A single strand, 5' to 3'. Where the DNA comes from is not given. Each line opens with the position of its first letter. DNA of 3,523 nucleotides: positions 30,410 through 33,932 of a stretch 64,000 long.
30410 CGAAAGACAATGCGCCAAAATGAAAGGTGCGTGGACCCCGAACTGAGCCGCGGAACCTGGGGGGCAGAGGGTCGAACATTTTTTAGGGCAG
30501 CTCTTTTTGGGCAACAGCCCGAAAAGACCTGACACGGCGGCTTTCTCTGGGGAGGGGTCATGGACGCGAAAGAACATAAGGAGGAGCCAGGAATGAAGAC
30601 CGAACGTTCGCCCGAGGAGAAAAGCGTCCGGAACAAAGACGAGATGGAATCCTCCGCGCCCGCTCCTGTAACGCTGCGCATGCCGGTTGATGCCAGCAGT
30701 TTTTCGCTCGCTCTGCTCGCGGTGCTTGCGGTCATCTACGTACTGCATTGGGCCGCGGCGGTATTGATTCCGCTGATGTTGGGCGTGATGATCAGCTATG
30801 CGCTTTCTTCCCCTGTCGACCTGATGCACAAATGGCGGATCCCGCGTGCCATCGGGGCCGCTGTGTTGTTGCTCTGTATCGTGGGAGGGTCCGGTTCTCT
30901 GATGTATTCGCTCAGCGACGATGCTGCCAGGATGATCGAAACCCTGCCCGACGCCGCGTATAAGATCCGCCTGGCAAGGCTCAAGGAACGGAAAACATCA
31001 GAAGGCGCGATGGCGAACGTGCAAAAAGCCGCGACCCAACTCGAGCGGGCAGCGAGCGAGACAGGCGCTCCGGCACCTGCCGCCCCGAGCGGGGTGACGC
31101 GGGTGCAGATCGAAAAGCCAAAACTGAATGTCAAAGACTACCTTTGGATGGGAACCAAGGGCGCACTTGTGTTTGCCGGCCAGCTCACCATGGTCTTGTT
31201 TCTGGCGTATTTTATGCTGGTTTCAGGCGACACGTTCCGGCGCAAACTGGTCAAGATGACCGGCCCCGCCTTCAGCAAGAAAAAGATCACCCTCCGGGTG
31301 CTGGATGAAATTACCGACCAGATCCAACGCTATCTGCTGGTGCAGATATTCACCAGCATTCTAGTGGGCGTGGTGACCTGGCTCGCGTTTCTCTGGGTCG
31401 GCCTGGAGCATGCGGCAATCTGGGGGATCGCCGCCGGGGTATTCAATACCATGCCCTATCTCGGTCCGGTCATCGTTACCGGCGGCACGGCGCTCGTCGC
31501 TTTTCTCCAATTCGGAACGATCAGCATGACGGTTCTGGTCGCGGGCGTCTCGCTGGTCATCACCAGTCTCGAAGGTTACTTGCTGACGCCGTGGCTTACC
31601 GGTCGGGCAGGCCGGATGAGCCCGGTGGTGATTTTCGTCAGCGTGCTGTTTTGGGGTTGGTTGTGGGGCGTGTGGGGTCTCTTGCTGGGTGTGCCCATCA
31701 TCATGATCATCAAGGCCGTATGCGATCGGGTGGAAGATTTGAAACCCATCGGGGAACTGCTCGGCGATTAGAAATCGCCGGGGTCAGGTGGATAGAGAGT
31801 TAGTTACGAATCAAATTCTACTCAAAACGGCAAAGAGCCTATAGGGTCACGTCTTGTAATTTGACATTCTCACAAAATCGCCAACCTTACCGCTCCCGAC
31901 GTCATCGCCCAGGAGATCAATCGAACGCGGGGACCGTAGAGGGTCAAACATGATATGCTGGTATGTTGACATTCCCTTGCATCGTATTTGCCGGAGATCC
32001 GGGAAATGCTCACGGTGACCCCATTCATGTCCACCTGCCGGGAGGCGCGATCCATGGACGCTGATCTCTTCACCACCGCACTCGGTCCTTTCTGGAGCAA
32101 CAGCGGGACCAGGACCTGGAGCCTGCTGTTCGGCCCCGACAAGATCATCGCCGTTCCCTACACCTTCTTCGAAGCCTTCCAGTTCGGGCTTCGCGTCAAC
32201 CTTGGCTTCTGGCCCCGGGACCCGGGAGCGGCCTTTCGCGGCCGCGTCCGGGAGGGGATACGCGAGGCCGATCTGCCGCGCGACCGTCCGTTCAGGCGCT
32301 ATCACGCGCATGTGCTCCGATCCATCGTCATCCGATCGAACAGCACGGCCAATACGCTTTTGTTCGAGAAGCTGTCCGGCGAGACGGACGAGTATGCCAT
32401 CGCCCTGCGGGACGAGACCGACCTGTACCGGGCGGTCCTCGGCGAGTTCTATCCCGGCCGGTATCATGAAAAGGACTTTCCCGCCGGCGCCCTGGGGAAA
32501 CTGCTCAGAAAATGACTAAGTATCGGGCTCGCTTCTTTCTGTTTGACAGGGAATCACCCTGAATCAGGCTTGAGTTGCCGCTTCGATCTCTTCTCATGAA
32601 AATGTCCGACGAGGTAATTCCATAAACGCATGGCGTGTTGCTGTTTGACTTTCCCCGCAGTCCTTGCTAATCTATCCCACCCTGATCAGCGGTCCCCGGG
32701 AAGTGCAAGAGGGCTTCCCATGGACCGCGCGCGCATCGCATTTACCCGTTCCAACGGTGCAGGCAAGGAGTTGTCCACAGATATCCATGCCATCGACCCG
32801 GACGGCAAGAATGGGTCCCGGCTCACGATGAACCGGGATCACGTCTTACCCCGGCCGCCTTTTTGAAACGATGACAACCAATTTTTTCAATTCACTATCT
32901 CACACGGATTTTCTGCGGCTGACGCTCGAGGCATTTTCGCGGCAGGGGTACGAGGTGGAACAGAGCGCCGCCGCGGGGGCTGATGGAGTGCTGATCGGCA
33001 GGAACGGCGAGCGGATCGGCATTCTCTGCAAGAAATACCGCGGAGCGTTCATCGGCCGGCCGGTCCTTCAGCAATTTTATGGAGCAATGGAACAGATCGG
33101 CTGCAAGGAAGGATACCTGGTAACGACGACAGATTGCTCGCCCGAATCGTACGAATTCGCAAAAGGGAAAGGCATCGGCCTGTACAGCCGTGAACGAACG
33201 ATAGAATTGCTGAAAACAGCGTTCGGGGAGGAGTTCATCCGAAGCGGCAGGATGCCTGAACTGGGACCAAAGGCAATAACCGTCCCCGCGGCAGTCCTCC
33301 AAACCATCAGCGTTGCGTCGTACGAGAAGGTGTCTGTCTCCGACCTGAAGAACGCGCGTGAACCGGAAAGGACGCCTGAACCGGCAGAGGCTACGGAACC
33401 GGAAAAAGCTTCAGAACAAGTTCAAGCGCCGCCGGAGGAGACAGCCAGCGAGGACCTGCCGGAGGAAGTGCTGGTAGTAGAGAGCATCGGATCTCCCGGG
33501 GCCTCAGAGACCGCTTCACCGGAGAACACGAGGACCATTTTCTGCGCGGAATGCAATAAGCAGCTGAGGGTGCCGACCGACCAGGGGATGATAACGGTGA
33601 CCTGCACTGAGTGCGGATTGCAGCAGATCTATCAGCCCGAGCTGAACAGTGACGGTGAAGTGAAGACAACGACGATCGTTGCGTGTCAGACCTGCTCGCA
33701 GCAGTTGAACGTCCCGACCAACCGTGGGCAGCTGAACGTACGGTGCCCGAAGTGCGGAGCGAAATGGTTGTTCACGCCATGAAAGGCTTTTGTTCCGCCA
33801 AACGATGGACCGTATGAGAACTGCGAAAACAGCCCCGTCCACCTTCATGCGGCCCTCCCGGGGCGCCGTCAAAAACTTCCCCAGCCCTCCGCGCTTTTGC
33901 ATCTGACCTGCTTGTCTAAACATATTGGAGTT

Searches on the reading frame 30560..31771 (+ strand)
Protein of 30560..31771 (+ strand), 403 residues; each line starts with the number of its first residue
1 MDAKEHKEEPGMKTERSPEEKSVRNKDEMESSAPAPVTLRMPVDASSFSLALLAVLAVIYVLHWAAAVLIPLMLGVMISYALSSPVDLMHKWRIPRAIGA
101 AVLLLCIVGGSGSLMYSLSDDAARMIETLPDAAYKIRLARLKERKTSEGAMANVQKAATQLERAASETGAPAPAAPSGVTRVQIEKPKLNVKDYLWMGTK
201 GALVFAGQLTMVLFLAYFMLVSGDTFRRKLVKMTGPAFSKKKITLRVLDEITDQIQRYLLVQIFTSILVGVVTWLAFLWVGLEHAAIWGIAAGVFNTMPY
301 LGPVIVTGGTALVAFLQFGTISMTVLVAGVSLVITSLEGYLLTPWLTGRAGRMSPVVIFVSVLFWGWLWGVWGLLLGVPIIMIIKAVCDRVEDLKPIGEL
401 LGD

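Call 84: search_protein_families(library=pfam, proteins=[window:30560-31771:+], max_evalue=0.0001)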
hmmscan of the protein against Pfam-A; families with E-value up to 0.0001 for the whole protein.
window:30560-31771:+ (403 aa): 1 family
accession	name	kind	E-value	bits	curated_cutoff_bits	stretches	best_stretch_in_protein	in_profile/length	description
PF01594.21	AI-2E_transport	-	3.1e-48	165.1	34.3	1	50-390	2-325/327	AI-2E family transporter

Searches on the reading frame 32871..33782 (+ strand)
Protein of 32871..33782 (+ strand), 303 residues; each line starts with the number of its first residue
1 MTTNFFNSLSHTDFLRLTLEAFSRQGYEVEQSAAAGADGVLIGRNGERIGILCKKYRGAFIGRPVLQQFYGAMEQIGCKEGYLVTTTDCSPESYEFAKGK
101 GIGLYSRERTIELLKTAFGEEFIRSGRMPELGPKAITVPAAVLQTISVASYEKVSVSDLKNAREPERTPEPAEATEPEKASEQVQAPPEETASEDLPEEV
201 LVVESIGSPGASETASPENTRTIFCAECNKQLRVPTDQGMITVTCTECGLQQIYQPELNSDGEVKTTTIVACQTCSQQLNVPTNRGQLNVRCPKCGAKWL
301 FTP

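Call 84: search_protein_families(library=pfam, proteins=[window:32871-33782:+], max_evalue=0.0001)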
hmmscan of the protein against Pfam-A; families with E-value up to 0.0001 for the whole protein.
window:32871-33782:+ (303 aa): 5 families
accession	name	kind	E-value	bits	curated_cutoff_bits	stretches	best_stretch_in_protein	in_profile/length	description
PF04471.18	Mrr_cat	-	5.8e-19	68.8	21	1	7-114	2-115/115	Restriction endonuclease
PF22722.2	NA-iREase1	-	1.7e-07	31.6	27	1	22-111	9-105/106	NACHT-associated inactive Restriction Endonuclease 1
PF24042.1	DUF7351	-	8.3e-06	26.1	31.2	0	225-252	4-31/177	Domain of unknown function (DUF7351)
PF13717.11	Zn_ribbon_4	-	1.8e-05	25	30.3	0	269-299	2-35/36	zinc-ribbon domain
PF12773.13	DZR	-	3.9e-05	24.2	27.3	0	271-298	14-33/45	Double zinc ribbon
